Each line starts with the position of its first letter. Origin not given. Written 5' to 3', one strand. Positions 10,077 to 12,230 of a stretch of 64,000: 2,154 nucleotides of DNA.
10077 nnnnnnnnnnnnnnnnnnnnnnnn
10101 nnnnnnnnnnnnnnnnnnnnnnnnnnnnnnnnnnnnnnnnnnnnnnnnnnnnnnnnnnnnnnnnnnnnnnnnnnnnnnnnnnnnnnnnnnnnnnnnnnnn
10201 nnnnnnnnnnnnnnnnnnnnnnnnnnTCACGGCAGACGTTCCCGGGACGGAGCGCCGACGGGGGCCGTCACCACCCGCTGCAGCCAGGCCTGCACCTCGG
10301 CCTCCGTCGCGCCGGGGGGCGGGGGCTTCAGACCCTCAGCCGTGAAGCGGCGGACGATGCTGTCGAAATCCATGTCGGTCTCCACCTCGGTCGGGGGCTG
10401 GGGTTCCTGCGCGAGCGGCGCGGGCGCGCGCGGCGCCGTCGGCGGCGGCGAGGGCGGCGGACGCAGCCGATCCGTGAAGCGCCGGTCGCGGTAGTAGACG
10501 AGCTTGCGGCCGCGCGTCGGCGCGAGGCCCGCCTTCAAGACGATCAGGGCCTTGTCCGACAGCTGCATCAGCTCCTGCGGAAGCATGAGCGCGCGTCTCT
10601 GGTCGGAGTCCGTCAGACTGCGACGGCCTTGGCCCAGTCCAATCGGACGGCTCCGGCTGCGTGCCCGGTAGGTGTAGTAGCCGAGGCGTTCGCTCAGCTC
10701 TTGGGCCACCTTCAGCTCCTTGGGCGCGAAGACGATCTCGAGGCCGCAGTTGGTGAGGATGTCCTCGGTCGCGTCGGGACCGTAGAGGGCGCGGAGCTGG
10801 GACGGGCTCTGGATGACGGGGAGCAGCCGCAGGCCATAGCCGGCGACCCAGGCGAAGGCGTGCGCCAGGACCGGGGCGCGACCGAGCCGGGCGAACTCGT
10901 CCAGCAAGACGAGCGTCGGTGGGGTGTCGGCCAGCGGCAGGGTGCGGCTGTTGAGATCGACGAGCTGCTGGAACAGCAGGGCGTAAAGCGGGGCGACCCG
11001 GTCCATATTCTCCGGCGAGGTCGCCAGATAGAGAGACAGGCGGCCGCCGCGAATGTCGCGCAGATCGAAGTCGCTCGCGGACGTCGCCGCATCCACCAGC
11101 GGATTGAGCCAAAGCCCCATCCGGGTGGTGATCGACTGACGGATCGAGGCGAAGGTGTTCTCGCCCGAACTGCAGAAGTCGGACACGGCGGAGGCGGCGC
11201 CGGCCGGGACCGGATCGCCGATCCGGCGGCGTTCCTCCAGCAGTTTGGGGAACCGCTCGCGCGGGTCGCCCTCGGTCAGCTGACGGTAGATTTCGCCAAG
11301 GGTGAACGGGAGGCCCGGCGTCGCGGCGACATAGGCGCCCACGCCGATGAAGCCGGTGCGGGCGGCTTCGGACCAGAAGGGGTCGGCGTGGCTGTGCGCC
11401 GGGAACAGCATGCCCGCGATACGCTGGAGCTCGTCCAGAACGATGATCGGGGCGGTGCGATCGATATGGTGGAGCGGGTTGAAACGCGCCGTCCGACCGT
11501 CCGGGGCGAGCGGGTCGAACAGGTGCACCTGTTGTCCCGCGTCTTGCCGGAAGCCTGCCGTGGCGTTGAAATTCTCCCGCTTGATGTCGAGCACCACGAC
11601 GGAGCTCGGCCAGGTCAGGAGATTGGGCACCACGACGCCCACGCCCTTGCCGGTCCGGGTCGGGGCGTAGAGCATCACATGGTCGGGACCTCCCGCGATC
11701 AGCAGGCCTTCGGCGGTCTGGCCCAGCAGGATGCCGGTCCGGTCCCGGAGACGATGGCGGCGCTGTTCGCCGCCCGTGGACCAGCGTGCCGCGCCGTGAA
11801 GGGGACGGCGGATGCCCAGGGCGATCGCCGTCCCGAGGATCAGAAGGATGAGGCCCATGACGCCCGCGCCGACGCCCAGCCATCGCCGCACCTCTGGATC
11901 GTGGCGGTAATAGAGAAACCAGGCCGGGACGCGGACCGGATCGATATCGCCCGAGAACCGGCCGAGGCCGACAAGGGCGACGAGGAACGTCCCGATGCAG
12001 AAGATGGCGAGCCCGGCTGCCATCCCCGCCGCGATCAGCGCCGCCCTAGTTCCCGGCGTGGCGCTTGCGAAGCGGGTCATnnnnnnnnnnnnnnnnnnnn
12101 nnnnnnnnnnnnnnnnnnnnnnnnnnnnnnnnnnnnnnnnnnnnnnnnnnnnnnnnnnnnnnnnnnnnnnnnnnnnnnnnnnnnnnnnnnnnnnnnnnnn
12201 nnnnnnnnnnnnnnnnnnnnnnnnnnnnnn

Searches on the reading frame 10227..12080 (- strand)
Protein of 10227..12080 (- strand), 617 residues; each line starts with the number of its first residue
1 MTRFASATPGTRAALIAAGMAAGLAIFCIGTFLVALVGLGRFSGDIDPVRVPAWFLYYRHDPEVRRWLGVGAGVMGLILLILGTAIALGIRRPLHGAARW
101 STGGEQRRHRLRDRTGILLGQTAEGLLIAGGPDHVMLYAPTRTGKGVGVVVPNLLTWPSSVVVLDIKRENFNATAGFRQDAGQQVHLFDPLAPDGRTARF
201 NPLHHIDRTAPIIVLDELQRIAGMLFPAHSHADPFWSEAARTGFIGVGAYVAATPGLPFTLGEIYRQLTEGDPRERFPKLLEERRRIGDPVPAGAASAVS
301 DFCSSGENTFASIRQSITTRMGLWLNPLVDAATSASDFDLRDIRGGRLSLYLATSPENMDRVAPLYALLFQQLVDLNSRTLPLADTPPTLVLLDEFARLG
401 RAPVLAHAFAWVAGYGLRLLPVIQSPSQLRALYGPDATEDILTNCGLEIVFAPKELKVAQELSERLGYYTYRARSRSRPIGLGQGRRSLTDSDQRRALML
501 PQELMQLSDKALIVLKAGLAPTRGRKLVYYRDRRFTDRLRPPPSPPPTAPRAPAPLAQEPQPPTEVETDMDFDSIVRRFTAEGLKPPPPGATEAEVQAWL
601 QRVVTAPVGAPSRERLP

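Call 9: find_encoding_contigs(protein=window:10227-12080:-, flank=10000, max_places=3)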
Protein window:10227-12080:- (617 aa): 14 contigs read that carry it; 3 places shown.
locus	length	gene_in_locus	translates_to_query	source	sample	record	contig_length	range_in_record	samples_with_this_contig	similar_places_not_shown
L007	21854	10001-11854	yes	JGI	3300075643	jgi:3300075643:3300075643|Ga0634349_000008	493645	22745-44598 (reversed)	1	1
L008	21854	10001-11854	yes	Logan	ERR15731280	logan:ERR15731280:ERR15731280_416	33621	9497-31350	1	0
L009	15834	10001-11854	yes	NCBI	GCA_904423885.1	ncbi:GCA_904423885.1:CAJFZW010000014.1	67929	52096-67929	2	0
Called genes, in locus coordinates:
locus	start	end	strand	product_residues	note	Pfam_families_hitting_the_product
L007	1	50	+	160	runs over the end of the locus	-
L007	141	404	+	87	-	PF00196:GerE, PF13384:HTH_23 (faint)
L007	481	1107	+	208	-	PF01464:SLT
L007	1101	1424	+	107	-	PF04956:TrbC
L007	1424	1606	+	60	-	-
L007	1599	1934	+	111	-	PF05101:VirB3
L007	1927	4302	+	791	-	PF27097:VirB4_TrbE_N, PF03135:CagE_TrbE_VirB, PF12846:AAA_10 (faint), PF19044:P-loop_TraG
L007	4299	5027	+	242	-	PF07996:T4SS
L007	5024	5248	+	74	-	-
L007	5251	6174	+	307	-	PF04610:TrbL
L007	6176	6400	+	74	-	-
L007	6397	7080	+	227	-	PF04335:VirB8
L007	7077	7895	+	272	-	PF03524:CagX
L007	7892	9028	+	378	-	PF03743:TrbI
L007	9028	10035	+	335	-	PF00437:T2SSE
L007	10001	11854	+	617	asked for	PF02534:T4SS-DNA_transf, PF10412:TrwB_AAD_bind, PF12696:TraG-D_C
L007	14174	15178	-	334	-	PF03432:Relaxase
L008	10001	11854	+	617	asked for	PF02534:T4SS-DNA_transf, PF10412:TrwB_AAD_bind, PF12696:TraG-D_C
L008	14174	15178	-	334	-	PF03432:Relaxase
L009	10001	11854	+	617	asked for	PF02534:T4SS-DNA_transf, PF10412:TrwB_AAD_bind, PF12696:TraG-D_C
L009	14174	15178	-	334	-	PF03432:Relaxase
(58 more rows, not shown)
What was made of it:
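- Checked: A full VirB1-B11/VirD4 T4SS with MobC and a relaxase lies to the left (call 9).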
